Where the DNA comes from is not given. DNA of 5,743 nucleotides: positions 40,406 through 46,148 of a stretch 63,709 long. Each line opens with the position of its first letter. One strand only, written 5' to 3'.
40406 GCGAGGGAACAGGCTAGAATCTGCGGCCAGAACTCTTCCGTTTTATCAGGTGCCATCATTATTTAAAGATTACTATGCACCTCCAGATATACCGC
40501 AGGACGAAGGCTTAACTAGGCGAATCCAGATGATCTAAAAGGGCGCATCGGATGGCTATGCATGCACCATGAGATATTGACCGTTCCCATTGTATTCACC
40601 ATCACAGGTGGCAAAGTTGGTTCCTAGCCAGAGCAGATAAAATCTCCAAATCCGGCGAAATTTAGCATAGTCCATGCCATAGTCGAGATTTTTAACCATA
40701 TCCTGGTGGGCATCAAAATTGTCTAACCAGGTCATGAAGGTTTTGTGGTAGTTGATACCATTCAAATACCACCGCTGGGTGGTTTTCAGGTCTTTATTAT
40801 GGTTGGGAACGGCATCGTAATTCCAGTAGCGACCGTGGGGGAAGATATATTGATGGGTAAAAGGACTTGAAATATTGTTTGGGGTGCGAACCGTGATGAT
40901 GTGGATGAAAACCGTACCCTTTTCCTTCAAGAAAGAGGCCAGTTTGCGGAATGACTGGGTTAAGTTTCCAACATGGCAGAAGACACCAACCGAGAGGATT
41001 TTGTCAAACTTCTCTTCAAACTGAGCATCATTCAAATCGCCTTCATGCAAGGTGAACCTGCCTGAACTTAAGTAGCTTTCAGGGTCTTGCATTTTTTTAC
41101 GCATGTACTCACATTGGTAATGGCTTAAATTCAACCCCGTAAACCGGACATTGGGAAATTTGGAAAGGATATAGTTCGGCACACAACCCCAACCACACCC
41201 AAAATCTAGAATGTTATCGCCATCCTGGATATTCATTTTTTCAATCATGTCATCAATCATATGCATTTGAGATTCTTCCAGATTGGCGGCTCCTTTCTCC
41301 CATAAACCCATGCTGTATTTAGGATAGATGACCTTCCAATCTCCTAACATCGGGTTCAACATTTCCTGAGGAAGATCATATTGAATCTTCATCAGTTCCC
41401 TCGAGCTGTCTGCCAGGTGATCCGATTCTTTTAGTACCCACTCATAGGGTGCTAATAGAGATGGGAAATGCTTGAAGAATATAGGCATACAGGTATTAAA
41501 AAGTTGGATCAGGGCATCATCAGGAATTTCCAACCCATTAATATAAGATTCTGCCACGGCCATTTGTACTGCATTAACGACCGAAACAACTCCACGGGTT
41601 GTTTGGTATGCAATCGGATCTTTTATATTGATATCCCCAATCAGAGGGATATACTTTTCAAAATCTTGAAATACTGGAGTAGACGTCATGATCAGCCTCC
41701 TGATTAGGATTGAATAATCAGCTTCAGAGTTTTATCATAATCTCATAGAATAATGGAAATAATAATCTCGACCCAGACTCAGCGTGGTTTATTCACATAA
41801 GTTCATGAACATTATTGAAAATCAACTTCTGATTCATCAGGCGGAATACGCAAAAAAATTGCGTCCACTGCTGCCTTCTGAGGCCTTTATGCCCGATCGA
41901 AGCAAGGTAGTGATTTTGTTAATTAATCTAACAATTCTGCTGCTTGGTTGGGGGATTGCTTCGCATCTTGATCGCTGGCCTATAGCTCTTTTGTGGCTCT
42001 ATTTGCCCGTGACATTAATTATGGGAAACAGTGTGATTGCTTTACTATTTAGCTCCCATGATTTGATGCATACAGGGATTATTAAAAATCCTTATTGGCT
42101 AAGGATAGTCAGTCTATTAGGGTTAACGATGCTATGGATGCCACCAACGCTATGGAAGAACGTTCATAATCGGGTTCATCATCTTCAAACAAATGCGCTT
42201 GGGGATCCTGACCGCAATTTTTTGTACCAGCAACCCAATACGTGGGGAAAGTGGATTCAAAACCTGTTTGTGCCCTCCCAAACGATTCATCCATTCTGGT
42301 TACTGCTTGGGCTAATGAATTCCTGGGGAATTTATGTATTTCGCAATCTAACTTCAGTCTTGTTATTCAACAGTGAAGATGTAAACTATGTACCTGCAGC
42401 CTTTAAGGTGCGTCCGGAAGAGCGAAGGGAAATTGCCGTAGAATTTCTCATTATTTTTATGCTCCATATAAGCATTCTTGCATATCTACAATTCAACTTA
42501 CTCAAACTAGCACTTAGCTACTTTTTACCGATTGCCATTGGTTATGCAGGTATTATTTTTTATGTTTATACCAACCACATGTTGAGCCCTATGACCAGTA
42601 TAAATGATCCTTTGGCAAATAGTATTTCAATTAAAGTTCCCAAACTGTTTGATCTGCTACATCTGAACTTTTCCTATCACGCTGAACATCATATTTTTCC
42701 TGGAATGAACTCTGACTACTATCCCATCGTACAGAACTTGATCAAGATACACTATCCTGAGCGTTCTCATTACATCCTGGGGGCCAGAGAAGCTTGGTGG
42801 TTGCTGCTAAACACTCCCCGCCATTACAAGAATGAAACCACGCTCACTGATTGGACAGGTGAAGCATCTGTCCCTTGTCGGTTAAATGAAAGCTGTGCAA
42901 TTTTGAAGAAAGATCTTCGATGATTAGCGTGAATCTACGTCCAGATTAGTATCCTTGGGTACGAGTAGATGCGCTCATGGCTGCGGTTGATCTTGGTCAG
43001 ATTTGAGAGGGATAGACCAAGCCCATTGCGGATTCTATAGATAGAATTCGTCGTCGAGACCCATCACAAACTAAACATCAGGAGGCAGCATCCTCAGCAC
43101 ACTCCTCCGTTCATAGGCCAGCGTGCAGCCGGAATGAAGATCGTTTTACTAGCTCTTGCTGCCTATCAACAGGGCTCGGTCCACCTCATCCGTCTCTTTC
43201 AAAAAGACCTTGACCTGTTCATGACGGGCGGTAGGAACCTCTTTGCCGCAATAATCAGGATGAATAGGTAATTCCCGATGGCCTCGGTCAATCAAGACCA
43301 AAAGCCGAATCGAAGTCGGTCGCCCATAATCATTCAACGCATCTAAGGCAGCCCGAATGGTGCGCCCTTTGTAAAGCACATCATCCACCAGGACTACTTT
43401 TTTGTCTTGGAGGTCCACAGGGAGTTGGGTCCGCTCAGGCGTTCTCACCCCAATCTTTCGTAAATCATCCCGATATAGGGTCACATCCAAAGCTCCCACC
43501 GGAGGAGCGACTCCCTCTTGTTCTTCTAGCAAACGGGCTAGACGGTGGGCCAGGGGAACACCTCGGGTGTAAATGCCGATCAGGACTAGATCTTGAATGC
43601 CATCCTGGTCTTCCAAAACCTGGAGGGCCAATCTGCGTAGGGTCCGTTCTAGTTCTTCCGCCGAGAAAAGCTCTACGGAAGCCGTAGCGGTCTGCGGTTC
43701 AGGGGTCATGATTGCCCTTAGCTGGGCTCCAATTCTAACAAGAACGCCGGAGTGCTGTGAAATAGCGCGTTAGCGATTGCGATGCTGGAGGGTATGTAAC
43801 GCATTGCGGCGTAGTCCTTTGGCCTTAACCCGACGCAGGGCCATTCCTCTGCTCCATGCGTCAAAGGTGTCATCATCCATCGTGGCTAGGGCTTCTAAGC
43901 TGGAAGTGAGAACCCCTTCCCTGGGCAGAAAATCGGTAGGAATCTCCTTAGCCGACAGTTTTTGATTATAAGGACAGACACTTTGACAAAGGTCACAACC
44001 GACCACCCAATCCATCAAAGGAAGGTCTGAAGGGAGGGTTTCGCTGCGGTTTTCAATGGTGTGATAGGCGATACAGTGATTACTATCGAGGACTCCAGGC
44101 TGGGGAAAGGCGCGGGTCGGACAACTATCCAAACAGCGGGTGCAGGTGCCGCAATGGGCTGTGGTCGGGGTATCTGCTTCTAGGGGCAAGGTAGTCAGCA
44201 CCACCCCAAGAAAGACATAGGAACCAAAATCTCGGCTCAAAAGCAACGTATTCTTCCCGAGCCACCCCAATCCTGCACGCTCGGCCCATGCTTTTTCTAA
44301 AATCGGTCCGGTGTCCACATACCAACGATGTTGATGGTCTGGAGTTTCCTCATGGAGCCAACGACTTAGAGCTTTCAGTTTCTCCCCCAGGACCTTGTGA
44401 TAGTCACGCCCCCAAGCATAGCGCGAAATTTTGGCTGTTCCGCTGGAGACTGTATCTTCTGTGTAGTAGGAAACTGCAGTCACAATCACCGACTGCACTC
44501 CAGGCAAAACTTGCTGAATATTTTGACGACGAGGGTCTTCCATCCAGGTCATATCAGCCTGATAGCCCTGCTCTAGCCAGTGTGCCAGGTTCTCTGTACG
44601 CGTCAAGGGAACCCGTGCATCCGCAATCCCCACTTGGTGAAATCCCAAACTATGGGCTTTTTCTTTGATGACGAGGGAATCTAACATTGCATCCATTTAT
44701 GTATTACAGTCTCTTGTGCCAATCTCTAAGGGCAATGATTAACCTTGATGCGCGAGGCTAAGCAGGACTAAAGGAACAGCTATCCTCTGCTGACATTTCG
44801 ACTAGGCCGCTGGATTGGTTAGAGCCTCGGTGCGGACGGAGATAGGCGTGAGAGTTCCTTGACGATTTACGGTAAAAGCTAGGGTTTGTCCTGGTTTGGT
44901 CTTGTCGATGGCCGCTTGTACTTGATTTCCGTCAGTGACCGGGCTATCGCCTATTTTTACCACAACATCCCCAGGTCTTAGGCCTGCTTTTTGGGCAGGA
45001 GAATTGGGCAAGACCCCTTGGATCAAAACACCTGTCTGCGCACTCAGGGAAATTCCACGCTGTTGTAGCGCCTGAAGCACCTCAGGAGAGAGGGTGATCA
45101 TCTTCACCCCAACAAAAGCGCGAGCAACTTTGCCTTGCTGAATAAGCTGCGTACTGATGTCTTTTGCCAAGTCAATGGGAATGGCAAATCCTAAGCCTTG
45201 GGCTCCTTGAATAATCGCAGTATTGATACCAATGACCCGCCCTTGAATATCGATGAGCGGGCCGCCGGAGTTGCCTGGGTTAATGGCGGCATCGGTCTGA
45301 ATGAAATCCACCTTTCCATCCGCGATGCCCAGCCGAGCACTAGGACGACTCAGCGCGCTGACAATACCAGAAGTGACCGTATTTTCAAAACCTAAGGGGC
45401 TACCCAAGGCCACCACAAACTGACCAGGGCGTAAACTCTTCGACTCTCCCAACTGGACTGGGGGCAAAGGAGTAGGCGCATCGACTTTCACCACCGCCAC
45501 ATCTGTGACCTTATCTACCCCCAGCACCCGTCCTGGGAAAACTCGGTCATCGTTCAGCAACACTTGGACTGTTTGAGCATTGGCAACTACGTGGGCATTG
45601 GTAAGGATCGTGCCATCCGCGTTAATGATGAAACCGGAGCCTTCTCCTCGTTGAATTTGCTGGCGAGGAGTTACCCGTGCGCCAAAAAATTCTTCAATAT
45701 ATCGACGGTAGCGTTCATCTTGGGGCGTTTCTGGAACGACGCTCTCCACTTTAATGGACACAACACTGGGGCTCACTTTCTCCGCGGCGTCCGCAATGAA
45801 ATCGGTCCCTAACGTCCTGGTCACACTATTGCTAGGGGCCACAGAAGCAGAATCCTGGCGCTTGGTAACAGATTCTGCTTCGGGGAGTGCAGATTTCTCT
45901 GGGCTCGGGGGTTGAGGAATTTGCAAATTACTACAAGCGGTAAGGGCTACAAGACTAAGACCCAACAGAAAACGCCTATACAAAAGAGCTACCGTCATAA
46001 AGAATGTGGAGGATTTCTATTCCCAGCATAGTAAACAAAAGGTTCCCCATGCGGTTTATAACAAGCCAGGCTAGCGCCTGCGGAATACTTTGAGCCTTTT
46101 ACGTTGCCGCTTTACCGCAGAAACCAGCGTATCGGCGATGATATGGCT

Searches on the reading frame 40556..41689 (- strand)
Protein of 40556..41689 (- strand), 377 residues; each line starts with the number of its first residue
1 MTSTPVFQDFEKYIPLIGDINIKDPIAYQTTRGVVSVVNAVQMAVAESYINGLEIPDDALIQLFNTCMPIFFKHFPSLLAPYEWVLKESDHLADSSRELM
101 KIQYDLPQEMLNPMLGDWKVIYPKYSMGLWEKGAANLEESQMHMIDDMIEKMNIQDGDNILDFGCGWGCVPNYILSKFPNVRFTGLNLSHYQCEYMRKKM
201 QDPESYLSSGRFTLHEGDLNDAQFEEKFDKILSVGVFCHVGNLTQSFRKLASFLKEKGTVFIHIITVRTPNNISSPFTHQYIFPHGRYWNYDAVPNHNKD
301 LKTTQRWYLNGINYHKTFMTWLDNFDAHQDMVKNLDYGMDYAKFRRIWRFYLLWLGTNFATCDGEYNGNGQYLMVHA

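Call 3: search_protein_families(library=pfam, proteins=[window:40556-41689:-], max_evalue=0.01)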
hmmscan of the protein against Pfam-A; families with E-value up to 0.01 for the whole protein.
window:40556-41689:- (377 aa): 9 families
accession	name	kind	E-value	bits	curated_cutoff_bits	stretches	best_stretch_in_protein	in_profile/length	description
PF02353.26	CMAS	-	3.7e-37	128.6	27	1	97-354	7-258/273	Mycolic acid cyclopropane synthetase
PF13649.12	Methyltransf_25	-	5.8e-13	49.8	27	1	160-258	1-97/97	Methyltransferase domain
PF08241.18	Methyltransf_11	-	1.9e-12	48.1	21.2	1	161-262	1-95/95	Methyltransferase domain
PF08242.18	Methyltransf_12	-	3.7e-12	47.2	30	1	161-259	1-97/98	Methyltransferase domain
PF13489.12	Methyltransf_23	-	3e-10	40.5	27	1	154-274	20-128/164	Methyltransferase domain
PF13847.12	Methyltransf_31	-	3.7e-10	40.1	27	1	155-265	2-112/145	Methyltransferase domain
PF05175.20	MTS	-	2e-06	28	23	1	148-235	23-106/170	Methyltransferase small domain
PF01728.25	FtsJ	-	0.00064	20.1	24.1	1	147-232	11-88/181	FtsJ-like methyltransferase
PF00891.24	Methyltransf_2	-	0.001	18.9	22.3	1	136-223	42-124/210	O-methyltransferase domain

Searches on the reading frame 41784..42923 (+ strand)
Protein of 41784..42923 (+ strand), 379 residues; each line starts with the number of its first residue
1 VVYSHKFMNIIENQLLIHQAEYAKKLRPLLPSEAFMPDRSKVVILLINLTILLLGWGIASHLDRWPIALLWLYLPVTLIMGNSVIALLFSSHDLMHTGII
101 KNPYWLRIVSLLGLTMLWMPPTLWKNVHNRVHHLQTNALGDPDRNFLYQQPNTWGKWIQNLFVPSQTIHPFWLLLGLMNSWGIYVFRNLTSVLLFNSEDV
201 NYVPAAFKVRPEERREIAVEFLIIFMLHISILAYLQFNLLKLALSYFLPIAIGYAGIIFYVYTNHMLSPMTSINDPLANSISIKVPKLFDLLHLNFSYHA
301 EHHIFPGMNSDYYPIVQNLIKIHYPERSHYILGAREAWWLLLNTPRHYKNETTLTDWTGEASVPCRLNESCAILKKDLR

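Call 34: search_protein_families(library=pfam, proteins=[window:41784-42923:+], max_evalue=0.001)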
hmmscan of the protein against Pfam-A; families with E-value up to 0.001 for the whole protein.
window:41784-42923:+ (379 aa): 1 family
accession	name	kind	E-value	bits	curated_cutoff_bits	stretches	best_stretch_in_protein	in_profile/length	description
PF00487.30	FA_desaturase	-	1.8e-22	80.8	29.7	1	70-326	2-244/253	Fatty acid desaturase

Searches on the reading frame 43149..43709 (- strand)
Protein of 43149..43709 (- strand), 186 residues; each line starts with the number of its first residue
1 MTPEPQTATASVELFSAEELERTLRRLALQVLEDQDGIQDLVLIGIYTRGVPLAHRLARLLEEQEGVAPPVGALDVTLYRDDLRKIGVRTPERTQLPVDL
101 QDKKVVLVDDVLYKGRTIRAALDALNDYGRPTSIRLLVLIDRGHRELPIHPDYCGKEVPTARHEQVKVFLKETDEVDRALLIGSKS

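Call 34: search_protein_families(library=pfam, proteins=[window:43149-43709:-], max_evalue=0.001)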
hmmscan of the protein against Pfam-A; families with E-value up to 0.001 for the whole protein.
window:43149-43709:- (186 aa): 2 families
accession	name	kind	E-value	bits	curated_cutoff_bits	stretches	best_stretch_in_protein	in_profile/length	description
PF00156.33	Pribosyltran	-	3.8e-22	78.7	26.3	1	15-159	6-144/158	Phosphoribosyl transferase domain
PF14681.12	UPRTase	-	0.0003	20.8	27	1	94-141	112-160/206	Uracil phosphoribosyltransferase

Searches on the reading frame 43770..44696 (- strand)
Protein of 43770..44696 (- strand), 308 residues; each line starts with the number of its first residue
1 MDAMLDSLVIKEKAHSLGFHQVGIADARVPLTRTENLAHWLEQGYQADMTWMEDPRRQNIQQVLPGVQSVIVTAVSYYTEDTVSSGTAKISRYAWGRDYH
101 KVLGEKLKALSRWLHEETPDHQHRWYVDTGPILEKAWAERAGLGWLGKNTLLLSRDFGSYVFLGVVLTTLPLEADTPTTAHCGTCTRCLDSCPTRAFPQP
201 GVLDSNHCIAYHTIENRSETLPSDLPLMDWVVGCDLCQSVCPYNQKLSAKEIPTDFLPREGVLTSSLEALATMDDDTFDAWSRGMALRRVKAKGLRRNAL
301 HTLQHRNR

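Call 34: search_protein_families(library=pfam, proteins=[window:43770-44696:-], max_evalue=0.001)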
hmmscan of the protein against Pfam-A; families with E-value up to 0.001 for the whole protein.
window:43770-44696:- (308 aa): 4 families
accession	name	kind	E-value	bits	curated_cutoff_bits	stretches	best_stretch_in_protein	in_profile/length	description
PF08331.15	QueG_DUF1730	-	4.2e-25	87.9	25.1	1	57-129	1-77/77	Epoxyqueuosine reductase QueG, DUF1730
PF13484.11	Fer4_16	-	3.1e-18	66.7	30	1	181-244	1-66/66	4Fe-4S double cluster binding domain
PF14697.11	Fer4_21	-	0.00018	22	35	0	229-244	39-54/59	4Fe-4S dicluster domain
PF12838.12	Fer4_7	-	0.00061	20.6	27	0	181-244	1-51/52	4Fe-4S dicluster domain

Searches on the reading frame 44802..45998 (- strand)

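Call 35: search_protein_families(library=pfam, proteins=[window:44802-45998:-], max_evalue=0.001)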
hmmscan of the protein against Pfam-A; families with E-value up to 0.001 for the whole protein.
window:44802-45998:- (398 aa): 5 families
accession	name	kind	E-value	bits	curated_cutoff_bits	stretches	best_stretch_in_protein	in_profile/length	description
PF13365.12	Trypsin_2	-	6.2e-37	128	27.6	1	120-258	1-144/144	Trypsin-like peptidase domain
PF00089.32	Trypsin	-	3.2e-20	73.3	20.6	1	116-279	19-217/220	Trypsin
PF13180.12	PDZ_2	-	6.6e-14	52.4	27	1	313-388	12-78/80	PDZ domain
PF17820.7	PDZ_6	-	2.1e-11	43.8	27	1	327-379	3-54/54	PDZ domain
PF00595.29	PDZ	-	8.7e-10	39.3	23.2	1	313-377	11-80/81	PDZ domain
